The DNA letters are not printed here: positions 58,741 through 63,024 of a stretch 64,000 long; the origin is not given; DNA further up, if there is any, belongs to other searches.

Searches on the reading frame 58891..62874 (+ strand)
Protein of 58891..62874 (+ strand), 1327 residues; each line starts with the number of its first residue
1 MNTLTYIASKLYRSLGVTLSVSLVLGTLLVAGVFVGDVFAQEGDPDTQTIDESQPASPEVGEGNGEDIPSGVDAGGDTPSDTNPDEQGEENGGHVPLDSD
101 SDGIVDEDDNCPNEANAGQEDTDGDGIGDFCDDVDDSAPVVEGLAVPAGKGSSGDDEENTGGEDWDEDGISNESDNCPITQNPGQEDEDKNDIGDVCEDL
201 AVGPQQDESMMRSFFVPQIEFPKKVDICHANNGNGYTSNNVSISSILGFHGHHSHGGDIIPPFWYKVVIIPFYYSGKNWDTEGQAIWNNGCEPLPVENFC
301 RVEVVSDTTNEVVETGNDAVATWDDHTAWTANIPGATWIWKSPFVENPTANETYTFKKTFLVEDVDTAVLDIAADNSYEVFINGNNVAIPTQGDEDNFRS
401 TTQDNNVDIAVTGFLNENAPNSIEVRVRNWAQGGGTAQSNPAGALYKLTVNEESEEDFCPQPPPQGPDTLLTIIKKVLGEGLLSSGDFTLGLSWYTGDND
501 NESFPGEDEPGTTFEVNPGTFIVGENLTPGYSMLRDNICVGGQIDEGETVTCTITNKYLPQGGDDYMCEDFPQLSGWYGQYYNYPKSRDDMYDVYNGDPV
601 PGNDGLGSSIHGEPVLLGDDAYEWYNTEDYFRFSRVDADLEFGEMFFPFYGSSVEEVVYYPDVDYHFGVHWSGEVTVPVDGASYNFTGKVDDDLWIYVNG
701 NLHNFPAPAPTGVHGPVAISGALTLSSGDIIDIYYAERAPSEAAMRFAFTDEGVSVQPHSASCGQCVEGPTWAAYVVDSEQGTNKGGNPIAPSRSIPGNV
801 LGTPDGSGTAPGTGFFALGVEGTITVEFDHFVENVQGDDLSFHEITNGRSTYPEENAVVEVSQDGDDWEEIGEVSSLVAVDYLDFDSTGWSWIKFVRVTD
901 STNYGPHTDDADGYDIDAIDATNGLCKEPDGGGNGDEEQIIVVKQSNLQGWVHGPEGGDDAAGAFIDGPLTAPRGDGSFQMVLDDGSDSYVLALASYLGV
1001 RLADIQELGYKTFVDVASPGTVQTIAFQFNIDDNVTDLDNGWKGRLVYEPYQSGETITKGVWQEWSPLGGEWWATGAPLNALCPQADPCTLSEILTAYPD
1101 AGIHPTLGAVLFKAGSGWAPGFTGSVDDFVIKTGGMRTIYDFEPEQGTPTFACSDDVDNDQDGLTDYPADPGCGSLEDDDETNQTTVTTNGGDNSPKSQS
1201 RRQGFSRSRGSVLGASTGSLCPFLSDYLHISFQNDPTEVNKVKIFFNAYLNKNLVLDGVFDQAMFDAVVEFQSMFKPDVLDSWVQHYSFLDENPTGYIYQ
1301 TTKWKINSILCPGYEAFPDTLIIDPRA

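Call 9: search_protein_families(library=pfam, proteins=[window:58891-62874:+], max_evalue=0.001)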
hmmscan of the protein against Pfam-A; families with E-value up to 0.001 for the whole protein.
window:58891-62874:+ (1327 aa): 2 families
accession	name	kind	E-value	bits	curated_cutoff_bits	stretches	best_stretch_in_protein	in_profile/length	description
PF02412.23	TSP_3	-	1.4e-07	31.5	25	1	163-185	14-36/36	Thrombospondin type 3 repeat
PF07691.17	PA14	-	1.8e-06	28.3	24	1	655-702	34-80/147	PA14 domain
